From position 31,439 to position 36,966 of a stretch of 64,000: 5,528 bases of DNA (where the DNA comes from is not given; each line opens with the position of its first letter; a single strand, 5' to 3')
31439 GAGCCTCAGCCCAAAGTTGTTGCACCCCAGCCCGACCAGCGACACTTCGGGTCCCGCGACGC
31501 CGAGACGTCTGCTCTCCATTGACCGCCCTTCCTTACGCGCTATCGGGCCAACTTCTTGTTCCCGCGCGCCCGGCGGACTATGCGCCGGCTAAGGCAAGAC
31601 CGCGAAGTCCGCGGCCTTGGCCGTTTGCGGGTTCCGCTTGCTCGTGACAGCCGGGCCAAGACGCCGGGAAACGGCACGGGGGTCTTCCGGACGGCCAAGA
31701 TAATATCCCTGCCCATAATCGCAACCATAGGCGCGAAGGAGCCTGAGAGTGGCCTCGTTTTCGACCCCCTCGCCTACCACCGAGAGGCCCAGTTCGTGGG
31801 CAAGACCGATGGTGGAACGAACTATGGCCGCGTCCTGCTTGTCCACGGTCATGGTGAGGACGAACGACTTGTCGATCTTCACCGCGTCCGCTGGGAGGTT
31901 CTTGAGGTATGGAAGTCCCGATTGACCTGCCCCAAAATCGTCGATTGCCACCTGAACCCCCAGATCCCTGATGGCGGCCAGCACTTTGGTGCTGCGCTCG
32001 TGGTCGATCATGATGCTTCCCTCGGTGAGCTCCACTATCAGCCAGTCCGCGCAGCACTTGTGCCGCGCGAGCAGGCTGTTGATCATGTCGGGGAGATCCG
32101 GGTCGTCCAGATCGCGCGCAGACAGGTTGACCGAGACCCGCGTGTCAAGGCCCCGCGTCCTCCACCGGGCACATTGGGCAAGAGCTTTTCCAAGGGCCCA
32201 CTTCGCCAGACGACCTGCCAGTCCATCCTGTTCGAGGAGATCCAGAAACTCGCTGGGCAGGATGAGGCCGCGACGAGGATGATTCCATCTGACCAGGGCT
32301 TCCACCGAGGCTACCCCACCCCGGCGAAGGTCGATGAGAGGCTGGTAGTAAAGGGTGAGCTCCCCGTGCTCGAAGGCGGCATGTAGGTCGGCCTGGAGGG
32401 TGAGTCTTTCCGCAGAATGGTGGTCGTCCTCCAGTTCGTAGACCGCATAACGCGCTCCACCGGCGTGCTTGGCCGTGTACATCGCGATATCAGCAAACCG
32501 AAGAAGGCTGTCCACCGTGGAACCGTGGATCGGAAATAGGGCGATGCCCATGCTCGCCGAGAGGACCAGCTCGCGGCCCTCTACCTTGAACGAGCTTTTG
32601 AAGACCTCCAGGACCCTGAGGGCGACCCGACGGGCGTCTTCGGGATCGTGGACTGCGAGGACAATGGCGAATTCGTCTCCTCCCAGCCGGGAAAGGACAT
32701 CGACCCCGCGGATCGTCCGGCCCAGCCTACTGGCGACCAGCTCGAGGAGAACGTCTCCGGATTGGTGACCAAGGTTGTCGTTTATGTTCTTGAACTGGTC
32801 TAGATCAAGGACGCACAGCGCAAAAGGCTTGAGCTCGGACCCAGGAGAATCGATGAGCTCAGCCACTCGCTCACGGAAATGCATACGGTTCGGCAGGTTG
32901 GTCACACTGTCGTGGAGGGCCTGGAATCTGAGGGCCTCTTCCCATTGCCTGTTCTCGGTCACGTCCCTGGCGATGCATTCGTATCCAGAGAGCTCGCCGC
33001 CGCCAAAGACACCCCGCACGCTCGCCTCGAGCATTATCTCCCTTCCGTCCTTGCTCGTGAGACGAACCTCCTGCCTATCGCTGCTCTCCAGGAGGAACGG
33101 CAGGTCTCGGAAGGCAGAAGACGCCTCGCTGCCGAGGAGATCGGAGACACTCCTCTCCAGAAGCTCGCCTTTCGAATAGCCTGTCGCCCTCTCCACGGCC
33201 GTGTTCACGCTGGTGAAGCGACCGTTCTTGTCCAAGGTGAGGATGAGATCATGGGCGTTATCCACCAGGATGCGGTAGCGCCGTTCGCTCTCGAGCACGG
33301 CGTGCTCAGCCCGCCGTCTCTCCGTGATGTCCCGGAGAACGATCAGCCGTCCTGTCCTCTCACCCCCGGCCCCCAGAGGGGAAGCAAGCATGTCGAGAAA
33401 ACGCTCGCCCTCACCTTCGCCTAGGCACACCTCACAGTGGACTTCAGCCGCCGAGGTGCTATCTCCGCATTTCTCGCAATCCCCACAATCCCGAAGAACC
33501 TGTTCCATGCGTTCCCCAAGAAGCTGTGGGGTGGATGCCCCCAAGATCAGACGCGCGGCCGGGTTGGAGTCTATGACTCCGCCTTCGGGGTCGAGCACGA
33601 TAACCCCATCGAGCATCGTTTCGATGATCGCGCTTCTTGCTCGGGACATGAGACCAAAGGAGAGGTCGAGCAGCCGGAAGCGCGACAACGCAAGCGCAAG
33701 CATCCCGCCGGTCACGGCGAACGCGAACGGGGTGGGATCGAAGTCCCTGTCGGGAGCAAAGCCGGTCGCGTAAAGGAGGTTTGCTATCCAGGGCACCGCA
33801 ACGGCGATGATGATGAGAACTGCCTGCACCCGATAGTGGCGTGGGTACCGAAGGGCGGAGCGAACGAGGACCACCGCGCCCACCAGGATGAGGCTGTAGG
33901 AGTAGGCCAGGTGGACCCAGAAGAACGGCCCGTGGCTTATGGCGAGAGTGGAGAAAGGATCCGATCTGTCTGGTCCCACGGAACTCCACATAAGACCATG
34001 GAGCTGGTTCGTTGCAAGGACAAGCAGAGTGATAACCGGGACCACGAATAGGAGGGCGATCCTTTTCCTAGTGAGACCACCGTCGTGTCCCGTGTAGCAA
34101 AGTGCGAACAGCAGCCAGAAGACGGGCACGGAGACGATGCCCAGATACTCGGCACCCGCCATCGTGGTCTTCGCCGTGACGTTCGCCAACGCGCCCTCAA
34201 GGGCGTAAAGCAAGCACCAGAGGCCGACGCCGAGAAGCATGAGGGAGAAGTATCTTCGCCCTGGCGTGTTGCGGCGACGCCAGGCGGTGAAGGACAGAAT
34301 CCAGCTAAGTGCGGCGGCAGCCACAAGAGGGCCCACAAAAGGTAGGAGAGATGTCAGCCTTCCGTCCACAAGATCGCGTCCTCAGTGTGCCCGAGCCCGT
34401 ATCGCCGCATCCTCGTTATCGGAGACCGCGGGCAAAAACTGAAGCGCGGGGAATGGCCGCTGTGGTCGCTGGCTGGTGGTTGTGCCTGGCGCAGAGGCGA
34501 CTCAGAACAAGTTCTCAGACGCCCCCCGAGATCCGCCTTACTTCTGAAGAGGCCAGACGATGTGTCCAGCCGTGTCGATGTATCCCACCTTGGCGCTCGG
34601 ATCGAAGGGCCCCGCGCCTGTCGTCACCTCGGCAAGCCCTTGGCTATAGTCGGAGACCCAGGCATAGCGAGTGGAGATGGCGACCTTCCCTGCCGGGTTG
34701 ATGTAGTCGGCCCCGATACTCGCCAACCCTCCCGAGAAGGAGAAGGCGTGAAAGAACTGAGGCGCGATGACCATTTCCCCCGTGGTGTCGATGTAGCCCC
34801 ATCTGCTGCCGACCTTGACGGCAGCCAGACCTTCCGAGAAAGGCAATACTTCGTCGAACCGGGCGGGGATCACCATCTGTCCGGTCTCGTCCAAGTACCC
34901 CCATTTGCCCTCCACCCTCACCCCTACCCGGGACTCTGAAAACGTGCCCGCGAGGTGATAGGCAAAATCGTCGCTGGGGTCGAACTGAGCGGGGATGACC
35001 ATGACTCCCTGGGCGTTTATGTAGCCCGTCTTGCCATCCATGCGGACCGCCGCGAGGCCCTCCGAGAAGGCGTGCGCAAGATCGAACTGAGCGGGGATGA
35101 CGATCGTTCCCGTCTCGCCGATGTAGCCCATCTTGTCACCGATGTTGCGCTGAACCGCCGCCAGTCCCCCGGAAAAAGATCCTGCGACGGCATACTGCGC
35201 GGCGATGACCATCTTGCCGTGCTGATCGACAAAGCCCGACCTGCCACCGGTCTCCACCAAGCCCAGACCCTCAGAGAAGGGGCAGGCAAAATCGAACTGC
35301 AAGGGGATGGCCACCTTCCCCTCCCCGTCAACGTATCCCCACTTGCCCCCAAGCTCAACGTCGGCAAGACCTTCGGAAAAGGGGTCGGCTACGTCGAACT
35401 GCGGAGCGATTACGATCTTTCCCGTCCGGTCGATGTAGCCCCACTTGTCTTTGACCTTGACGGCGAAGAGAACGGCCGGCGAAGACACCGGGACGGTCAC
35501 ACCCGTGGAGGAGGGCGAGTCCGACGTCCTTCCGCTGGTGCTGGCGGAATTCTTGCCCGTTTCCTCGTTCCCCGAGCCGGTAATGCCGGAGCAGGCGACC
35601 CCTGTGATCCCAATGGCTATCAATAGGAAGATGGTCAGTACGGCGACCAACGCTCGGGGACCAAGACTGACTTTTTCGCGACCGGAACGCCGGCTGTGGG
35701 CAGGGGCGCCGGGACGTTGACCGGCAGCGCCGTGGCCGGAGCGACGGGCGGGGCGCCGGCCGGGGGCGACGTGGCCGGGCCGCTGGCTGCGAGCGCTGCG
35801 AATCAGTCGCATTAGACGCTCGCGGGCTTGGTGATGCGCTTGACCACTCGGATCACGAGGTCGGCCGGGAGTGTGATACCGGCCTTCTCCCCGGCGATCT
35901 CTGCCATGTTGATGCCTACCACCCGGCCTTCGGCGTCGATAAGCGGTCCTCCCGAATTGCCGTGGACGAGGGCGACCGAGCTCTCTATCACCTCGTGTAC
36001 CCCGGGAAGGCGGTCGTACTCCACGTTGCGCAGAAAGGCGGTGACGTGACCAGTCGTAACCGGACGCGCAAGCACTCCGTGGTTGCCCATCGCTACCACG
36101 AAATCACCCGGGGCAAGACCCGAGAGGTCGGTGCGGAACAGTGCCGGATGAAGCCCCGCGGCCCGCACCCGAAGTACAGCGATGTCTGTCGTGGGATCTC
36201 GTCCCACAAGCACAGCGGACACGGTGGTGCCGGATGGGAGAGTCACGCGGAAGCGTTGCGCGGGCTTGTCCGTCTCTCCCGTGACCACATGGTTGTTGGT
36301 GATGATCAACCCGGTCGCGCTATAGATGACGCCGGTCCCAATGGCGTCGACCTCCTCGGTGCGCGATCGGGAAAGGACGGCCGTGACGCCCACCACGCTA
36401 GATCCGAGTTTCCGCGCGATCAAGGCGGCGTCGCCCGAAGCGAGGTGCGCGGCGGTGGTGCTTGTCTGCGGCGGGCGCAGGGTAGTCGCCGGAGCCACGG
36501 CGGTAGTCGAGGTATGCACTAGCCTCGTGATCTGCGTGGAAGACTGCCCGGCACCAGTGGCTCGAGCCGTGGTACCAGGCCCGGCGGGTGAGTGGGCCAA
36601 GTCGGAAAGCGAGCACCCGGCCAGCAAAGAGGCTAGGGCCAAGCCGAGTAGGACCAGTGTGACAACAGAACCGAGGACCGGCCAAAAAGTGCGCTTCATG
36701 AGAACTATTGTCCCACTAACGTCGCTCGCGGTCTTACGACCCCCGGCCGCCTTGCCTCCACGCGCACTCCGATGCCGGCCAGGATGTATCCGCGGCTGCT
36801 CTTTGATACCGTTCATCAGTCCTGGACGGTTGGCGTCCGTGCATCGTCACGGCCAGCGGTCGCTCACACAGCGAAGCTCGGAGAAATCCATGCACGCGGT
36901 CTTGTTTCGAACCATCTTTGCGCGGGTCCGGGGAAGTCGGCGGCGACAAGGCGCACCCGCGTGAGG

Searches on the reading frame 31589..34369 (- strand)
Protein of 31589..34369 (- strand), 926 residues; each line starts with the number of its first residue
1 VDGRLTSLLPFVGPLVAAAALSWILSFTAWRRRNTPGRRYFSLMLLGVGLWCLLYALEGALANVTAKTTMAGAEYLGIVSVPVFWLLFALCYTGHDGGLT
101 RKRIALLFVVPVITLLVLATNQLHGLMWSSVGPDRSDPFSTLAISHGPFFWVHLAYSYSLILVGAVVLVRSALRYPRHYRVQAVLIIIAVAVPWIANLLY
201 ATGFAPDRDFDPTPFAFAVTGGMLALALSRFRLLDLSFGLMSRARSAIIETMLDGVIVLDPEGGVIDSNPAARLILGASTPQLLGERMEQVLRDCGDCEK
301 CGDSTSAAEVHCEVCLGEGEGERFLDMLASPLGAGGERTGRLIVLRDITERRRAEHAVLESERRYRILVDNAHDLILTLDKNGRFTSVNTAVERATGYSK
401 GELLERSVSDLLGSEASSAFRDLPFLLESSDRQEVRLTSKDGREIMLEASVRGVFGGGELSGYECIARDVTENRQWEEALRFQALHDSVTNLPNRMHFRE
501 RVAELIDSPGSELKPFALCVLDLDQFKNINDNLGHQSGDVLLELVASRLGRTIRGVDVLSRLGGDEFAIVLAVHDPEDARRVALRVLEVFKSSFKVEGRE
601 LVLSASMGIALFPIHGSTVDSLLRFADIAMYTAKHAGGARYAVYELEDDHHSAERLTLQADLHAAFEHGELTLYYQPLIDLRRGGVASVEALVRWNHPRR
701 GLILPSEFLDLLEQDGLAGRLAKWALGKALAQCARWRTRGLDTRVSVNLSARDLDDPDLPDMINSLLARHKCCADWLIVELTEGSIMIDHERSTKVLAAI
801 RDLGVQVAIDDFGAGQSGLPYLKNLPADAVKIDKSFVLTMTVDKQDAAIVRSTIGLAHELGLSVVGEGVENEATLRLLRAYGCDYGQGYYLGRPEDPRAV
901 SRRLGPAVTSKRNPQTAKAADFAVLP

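Call 36: search_protein_families(library=pfam, proteins=[window:31589-34369:-], max_evalue=0.001)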
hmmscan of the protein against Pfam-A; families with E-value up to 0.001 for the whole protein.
window:31589-34369:- (926 aa): 7 families
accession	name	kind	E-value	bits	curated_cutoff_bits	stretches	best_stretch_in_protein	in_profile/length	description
PF00563.25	EAL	-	1.9e-74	250.4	31.3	1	660-894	2-236/236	EAL domain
PF16927.11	HisKA_7TM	-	2.3e-70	237.4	28.6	1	15-236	2-222/224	N-terminal 7TM region of histidine kinase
PF00990.26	GGDEF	-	6.2e-41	140.3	23.8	1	484-638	1-159/161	Diguanylate cyclase, GGDEF domain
PF00989.32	PAS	-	7.5e-22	77.9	22.6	2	364-470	2-113/113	PAS fold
PF13426.13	PAS_9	-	4.6e-20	72.3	27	2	376-472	4-103/103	PAS domain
PF08448.16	PAS_4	-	2.8e-18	66.6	23.1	2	254-353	6-110/110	PAS fold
PF13188.13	PAS_8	-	7.8e-15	54.6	21.8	2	363-412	1-47/65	PAS domain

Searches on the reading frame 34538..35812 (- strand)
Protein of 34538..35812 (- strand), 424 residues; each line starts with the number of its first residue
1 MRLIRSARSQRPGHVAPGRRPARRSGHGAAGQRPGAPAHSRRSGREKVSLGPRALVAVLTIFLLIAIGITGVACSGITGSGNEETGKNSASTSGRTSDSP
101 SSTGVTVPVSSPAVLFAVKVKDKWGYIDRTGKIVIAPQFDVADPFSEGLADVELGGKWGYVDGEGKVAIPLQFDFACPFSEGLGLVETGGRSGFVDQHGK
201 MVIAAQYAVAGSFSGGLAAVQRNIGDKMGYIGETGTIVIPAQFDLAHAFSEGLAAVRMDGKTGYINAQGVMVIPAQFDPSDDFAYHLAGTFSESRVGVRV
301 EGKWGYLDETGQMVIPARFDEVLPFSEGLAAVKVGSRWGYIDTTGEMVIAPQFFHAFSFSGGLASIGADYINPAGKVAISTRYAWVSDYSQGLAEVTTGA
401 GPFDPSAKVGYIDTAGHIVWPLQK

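Call 36: search_protein_families(library=pfam, proteins=[window:34538-35812:-], max_evalue=0.001)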
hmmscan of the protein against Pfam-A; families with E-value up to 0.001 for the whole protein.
window:34538-35812:- (424 aa): 2 families
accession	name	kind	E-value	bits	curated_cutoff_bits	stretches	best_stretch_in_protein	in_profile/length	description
PF14903.11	WG_beta_rep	-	3.8e-87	286.3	25.6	6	124-158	1-35/35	WG containing repeat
PF14244.12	Retrotran_gag_3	-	0.00023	21.3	24.1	0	111-128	24-41/48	gag-polypeptide of LTR copia-type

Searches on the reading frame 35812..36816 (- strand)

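Call 36: search_protein_families(library=pfam, proteins=[window:35812-36816:-], max_evalue=0.001)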
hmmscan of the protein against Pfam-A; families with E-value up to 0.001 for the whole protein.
window:35812-36816:- (334 aa): 3 families
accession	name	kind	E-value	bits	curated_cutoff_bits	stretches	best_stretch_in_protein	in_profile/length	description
PF13365.12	Trypsin_2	-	3.7e-28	99.5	27.6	1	160-302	1-144/144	Trypsin-like peptidase domain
PF00089.32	Trypsin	-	3.9e-09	37.1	20.6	1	153-309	23-200/220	Trypsin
PF10459.15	Peptidase_S46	-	0.00023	20.4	22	0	282-303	629-650/698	Peptidase S46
